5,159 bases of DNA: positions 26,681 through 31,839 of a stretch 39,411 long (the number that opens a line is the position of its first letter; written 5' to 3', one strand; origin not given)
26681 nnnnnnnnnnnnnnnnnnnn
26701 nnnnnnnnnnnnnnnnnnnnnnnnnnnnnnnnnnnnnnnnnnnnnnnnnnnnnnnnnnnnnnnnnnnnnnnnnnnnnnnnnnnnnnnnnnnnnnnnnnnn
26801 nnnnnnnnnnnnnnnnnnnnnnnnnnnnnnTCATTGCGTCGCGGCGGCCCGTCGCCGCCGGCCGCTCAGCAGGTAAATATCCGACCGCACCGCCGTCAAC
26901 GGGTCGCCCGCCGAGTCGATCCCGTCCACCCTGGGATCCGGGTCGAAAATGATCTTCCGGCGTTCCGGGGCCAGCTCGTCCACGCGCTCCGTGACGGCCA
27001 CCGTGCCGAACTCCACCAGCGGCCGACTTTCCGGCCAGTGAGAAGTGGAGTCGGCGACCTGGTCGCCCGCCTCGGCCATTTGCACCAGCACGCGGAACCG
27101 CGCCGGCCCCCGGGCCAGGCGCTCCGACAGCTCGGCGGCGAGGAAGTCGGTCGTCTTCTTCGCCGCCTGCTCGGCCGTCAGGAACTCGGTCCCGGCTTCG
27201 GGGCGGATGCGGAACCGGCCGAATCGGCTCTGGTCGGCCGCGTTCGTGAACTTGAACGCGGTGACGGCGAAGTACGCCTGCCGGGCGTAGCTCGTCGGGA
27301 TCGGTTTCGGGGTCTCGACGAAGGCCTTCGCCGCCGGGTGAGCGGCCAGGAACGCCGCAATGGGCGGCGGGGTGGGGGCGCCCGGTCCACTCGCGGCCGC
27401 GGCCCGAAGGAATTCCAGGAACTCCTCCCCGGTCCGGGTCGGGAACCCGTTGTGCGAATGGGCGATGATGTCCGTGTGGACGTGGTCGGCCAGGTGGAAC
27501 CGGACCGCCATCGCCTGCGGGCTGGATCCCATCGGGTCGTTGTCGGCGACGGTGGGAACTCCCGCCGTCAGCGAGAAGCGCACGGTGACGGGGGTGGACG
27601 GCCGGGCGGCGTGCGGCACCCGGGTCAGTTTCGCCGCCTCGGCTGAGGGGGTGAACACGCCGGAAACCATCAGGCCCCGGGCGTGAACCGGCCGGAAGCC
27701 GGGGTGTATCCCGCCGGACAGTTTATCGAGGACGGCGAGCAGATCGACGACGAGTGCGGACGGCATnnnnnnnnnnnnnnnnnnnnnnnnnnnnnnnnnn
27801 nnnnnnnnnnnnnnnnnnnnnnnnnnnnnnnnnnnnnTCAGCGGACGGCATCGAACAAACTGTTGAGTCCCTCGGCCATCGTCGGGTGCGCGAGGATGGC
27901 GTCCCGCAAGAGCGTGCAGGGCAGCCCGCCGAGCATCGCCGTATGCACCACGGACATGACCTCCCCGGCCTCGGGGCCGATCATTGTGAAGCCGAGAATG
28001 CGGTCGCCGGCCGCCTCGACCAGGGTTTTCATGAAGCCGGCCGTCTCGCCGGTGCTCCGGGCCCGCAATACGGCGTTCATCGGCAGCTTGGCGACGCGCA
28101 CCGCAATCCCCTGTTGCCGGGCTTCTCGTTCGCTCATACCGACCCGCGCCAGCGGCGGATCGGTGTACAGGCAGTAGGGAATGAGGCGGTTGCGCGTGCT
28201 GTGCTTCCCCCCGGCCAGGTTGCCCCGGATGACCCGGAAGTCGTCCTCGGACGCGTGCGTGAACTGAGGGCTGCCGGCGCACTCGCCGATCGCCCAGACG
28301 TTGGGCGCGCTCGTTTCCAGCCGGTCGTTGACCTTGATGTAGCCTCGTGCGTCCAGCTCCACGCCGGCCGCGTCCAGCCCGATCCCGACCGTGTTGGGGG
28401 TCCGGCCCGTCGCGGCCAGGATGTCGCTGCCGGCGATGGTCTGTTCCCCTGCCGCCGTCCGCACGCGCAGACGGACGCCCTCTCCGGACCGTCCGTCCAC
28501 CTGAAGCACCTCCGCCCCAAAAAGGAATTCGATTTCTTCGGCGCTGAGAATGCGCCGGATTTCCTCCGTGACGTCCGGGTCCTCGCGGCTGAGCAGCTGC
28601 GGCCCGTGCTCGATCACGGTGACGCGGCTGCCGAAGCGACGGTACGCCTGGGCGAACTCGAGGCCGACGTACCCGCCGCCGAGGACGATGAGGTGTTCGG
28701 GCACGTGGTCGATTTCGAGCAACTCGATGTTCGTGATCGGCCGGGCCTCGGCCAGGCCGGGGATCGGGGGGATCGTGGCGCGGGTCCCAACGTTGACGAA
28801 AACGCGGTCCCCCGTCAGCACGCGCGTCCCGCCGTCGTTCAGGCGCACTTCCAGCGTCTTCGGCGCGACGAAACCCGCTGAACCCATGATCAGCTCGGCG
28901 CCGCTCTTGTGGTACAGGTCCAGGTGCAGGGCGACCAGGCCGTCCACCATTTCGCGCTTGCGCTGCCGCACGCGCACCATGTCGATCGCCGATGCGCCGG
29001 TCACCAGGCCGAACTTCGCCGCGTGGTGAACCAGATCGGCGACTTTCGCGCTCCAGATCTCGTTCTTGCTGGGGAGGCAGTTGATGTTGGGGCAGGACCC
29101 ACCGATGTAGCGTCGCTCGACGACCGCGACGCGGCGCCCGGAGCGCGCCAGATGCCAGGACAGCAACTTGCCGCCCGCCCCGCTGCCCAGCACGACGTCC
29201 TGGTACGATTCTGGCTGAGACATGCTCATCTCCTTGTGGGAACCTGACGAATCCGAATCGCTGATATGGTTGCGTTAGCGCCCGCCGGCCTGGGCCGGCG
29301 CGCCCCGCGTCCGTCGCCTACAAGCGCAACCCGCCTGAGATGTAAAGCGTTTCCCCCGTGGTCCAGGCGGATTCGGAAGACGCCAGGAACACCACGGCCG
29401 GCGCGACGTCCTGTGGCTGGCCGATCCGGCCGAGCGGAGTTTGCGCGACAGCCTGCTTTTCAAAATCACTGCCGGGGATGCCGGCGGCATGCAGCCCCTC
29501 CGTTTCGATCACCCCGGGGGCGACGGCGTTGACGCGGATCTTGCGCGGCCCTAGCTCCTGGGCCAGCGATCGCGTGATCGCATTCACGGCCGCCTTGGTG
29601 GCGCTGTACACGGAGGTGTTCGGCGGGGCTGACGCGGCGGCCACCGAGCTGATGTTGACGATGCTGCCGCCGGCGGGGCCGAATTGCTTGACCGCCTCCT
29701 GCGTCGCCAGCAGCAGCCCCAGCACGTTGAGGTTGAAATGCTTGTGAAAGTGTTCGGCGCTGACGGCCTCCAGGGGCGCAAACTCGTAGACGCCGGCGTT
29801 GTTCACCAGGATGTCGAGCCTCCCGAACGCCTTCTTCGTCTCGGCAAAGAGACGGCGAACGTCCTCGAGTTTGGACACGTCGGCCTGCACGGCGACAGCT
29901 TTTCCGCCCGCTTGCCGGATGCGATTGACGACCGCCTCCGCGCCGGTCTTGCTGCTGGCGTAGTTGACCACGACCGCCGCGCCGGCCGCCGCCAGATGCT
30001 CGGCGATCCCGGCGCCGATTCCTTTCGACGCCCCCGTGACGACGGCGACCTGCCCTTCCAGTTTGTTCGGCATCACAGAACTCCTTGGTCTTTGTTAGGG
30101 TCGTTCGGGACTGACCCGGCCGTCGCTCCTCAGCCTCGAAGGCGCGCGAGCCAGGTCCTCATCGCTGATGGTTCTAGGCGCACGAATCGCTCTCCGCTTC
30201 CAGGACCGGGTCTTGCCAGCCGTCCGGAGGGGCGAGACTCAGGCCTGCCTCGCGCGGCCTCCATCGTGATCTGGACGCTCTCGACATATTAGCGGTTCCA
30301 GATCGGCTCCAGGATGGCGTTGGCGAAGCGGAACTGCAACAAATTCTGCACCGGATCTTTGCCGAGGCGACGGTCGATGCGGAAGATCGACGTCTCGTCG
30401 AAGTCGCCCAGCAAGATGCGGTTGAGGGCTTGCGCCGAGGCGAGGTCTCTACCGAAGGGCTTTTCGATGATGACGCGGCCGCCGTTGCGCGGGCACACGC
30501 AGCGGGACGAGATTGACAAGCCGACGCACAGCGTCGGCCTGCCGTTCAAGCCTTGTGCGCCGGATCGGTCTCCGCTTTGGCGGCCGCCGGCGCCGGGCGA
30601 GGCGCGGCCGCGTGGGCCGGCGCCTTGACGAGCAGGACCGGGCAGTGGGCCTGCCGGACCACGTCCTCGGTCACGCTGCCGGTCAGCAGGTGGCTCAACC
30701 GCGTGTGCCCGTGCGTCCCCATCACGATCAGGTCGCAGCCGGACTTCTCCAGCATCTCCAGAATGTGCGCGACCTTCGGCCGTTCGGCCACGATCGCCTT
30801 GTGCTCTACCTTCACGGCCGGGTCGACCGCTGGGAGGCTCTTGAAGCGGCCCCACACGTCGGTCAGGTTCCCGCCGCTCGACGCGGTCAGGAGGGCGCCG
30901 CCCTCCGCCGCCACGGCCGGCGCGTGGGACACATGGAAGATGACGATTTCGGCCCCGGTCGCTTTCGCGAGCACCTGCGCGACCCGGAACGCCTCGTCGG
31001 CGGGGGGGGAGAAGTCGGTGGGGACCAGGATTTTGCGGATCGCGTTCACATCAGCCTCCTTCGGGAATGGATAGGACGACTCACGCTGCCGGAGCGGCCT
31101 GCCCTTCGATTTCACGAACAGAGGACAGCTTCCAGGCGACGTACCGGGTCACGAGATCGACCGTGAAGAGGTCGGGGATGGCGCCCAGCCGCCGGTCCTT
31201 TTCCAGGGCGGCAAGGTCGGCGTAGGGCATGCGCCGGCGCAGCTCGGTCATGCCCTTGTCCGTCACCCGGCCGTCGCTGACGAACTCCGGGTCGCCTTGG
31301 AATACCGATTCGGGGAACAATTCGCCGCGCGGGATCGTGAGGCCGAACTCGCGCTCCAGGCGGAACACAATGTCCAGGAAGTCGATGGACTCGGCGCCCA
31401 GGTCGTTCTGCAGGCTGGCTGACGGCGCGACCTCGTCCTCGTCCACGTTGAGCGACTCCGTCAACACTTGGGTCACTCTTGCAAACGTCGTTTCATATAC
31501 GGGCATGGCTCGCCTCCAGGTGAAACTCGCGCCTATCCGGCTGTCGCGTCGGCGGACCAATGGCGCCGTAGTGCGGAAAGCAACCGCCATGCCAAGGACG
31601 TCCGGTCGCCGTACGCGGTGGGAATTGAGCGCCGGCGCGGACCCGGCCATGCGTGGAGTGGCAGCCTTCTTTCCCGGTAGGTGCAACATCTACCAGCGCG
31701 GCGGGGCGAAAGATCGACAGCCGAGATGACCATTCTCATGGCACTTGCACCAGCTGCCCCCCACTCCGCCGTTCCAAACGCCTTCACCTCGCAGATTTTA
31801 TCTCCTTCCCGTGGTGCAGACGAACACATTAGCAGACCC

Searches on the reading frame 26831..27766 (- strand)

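Call 7: search_protein_families(library=pfam, proteins=[window:26831-27766:-])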
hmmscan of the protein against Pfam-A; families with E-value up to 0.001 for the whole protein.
window:26831-27766:- (311 aa): 1 family
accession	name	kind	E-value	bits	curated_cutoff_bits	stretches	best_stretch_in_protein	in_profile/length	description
PF00199.24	Catalase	-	7.9e-23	81.6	25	1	25-305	45-338/383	Catalase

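Call 35: search_protein_families(library=ncbifam, proteins=[window:26831-27766:-])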
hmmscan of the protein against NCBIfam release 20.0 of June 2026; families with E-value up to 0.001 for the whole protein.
window:26831-27766:- (311 aa): 1 family
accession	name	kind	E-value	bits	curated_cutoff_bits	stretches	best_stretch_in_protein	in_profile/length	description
NF008422.0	PRK11249.1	equivalog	9.8e-14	50.7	1102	1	25-294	122-408/752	catalase HPII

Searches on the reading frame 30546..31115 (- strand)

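Call 9: search_protein_families(library=pfam, proteins=[window:30546-31115:-])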
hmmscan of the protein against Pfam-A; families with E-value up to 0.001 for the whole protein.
window:30546-31115:- (189 aa): 1 family
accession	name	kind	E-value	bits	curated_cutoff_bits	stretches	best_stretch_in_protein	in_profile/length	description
PF00582.32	Usp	-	3.4e-29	102.6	24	1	26-164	2-141/141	Universal stress protein family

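Call 35: search_protein_families(library=ncbifam, proteins=[window:30546-31115:-])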
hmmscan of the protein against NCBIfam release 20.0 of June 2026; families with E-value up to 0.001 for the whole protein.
window:30546-31115:- (189 aa): 3 families
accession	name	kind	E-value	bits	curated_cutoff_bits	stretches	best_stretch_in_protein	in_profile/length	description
NF008380.0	PRK11175.1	equivalog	2e-06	27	227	1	117-166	253-302/313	universal stress protein UspE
NF011581.0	PRK15005.1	equivalog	7.9e-06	26.1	166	1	102-164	85-144/144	universal stress protein UspF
NF012000.0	PRK15456.1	equivalog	0.00037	20.5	189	0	98-164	80-142/142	universal stress protein UspG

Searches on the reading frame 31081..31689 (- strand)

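Call 9: search_protein_families(library=pfam, proteins=[window:31081-31689:-])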
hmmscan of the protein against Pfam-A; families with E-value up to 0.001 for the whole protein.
window:31081-31689:- (202 aa): 1 family
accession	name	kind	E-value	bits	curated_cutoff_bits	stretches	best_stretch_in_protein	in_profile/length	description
PF00550.31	PP-binding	-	1e-09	38.9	20.8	1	71-125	2-55/67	Phosphopantetheine attachment site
